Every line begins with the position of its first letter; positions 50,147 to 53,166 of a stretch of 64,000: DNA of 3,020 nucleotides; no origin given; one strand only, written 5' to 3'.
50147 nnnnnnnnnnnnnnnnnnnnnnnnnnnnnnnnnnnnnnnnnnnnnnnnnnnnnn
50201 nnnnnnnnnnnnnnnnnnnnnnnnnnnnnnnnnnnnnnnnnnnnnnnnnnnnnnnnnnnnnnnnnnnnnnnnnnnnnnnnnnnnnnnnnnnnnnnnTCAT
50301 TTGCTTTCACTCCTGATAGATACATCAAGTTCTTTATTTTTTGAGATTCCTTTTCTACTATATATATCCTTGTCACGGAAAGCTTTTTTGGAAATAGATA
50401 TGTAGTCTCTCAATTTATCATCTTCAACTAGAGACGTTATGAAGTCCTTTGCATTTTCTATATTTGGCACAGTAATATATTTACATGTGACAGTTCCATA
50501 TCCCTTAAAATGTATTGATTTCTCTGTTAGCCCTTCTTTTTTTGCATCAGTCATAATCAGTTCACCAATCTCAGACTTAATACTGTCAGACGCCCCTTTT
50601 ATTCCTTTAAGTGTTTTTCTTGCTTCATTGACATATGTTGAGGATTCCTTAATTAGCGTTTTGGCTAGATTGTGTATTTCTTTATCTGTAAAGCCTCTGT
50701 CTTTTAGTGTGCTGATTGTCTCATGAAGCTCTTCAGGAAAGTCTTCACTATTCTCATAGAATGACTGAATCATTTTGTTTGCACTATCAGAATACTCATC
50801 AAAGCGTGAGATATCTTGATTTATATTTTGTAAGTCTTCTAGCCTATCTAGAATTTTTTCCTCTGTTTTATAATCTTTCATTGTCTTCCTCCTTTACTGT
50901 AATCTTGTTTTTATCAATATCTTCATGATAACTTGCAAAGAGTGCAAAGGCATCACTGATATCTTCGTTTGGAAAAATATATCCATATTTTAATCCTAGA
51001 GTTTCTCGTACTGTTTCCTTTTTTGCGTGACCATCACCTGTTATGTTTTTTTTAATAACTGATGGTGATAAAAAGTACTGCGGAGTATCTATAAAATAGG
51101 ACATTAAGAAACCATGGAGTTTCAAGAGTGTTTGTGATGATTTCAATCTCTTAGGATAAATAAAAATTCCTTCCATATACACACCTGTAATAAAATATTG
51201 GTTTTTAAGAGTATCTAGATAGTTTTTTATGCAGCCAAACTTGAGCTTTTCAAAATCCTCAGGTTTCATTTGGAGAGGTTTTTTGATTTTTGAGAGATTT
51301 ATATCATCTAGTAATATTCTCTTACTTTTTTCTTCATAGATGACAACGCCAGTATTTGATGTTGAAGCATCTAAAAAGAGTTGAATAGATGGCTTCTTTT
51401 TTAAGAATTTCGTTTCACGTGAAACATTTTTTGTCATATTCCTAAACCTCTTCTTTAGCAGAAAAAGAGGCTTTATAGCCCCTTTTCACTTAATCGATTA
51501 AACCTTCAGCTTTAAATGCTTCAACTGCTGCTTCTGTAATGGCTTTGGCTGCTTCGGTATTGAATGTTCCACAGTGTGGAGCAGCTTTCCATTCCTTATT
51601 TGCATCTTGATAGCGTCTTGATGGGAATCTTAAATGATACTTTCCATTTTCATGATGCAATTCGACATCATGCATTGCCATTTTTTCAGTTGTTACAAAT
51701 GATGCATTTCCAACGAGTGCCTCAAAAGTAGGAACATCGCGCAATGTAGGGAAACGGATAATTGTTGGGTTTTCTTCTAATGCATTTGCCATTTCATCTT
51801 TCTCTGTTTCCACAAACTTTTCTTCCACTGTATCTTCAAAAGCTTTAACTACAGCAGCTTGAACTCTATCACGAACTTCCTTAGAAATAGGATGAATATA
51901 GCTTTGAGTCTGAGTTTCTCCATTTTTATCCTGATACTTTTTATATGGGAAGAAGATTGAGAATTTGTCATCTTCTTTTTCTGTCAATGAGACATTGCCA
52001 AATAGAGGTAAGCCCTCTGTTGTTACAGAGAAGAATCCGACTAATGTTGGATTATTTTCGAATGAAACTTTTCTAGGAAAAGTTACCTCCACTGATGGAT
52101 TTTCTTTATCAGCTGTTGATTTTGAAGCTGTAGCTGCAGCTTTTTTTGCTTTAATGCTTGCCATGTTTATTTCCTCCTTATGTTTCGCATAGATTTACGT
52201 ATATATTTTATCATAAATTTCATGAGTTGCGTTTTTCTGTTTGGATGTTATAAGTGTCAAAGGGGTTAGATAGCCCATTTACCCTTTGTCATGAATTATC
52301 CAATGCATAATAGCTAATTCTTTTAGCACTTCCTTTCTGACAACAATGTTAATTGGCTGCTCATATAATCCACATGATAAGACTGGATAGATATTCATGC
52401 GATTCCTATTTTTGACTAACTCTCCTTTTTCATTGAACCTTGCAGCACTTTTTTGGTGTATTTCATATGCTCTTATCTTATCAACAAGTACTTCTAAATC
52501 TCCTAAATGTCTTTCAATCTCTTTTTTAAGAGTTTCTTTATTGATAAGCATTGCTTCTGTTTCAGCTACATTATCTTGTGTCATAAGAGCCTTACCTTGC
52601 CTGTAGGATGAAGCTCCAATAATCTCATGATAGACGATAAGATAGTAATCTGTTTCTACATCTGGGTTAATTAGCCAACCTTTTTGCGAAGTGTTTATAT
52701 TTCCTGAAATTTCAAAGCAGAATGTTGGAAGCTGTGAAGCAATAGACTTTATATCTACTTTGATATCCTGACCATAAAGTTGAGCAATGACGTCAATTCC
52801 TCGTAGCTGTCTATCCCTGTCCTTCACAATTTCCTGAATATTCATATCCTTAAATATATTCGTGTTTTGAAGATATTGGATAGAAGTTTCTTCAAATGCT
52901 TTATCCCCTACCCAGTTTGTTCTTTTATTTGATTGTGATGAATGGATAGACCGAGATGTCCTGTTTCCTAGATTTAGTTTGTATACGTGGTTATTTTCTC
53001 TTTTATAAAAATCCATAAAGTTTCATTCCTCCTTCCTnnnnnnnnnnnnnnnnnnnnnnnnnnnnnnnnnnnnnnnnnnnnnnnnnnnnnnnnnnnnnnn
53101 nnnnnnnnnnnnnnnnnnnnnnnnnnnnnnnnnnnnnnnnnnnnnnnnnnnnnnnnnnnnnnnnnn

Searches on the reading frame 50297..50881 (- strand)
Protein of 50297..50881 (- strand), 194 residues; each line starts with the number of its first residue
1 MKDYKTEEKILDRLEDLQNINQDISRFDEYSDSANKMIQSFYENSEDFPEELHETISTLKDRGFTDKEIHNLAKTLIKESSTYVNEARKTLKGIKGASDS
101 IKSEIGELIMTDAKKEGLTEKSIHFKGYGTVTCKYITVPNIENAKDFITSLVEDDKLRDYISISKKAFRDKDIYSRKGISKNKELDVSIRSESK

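Call 22: search_protein_families(library=pfam, proteins=[window:50297-50881:-], max_evalue=0.01)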
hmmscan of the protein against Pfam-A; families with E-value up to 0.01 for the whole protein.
window:50297-50881:- (194 aa): 1 family
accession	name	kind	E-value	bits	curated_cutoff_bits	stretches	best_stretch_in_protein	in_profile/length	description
PF14308.11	DnaJ-X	-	0.00044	20.3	29.4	1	32-104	10-84/203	X-domain of DnaJ-containing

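Call 84: search_protein_families(library=ncbifam, proteins=[window:50297-50881:-], max_evalue=0.01)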
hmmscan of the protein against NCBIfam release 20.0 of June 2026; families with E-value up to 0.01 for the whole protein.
window:50297-50881:- (194 aa): 2 families
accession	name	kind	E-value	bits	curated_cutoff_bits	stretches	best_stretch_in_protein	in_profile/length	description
NF011429.0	PRK14857.1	equivalog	0.0023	18.3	77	0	30-78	30-78/91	TatA/E family twin arginine-targeting protein translocase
NF047388.1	SA1320_fam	subfamily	0.0048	15.4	230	0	64-152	462-548/644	SA1320 family protein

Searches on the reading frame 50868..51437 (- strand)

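Call 8: search_protein_families(library=pfam, proteins=[window:50868-51437:-], max_evalue=0.01)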
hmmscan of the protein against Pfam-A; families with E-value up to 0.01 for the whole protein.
window:50868-51437:- (189 aa): 1 family
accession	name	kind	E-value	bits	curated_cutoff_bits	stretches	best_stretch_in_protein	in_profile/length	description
PF02075.23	RuvC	-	0.0079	16.5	22.2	0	69-166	44-144/148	Crossover junction endodeoxyribonuclease RuvC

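Call 84: search_protein_families(library=ncbifam, proteins=[window:50868-51437:-], max_evalue=0.01)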
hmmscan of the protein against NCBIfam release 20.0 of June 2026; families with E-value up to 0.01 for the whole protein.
window:50868-51437:- (189 aa): 2 families
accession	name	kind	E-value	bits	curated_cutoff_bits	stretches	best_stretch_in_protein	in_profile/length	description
NF000711.0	PRK00039.2-1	equivalog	0.00021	21.2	163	1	63-166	41-147/161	crossover junction endodeoxyribonuclease RuvC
TIGR00228.1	ruvC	equivalog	0.0013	18.7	100.65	1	69-167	44-144/156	crossover junction endodeoxyribonuclease RuvC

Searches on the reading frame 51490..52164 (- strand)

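Call 8: search_protein_families(library=pfam, proteins=[window:51490-52164:-], max_evalue=0.01)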
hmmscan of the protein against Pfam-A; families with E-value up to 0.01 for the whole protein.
window:51490-52164:- (224 aa): 1 family
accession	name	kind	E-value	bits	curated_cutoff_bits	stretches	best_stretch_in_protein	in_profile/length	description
PF04026.17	SpoVG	-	8.7e-10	39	29.6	1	35-110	11-81/82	SpoVG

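Call 84: search_protein_families(library=ncbifam, proteins=[window:51490-52164:-], max_evalue=0.01)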
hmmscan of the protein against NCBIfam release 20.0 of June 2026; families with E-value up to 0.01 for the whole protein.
window:51490-52164:- (224 aa): 1 family
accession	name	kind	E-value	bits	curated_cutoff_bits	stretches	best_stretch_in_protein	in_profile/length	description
NF009749.0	PRK13259.1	equivalog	2.2e-06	27.6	108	1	70-121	45-91/96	septation regulator SpoVG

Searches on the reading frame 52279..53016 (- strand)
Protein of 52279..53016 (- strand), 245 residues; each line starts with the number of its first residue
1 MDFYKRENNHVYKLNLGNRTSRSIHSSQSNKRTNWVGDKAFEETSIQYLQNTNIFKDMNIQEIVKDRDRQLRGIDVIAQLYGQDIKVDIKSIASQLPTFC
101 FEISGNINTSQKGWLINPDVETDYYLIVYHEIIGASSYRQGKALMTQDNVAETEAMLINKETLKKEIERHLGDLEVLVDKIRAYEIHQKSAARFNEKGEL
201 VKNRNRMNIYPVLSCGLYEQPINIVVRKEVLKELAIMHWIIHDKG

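Call 8: search_protein_families(library=pfam, proteins=[window:52279-53016:-], max_evalue=0.01)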
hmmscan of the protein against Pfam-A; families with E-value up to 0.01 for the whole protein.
window:52279-53016:- (245 aa): 0 families

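Call 54: search_protein_families(library=phrogs, proteins=[window:52279-53016:-], max_evalue=0.01)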
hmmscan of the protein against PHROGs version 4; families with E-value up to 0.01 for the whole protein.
window:52279-53016:- (245 aa): 0 families

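Call 84: search_protein_families(library=ncbifam, proteins=[window:52279-53016:-], max_evalue=0.01)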
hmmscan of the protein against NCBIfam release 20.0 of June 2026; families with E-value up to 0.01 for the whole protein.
window:52279-53016:- (245 aa): 0 families

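Call 86: search_solved_structures(query=window:52279-53016:-, max_evalue=1)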
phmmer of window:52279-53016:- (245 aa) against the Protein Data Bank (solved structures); distinct sequences matched with E-value up to 1: 11.
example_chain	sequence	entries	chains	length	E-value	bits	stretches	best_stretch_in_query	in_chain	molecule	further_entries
4v4r_AY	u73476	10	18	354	0.12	15.1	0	150-183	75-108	Peptide chain release factor 1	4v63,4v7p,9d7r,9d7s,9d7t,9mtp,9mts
9mtr_1w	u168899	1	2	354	0.13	15.1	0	150-183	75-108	Peptide chain release factor 1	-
9mtq_1w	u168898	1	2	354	0.13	15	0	150-183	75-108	Peptide chain release factor 1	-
6m6w_B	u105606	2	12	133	0.27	14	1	97-183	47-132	Toxin-antitoxin system toxin HepN family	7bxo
5yep_B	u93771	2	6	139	0.35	13.6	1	97-187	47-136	Toxin-antitoxin system toxin HepN family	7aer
2aut_A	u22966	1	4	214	0.35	13.6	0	33-77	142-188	AphA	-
1z5g_A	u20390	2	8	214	0.49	13.1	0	33-77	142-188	AphA protein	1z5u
2rbd_A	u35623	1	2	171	0.54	13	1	71-123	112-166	BH2358 protein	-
9fqr_G1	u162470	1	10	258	0.54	13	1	95-206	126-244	Axonemal dynein light intermediate polypeptide 1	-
1z88_A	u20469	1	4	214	0.67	12.7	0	33-77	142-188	AphA protein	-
8g9j_A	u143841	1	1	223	0.89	12.3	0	63-107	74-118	THR1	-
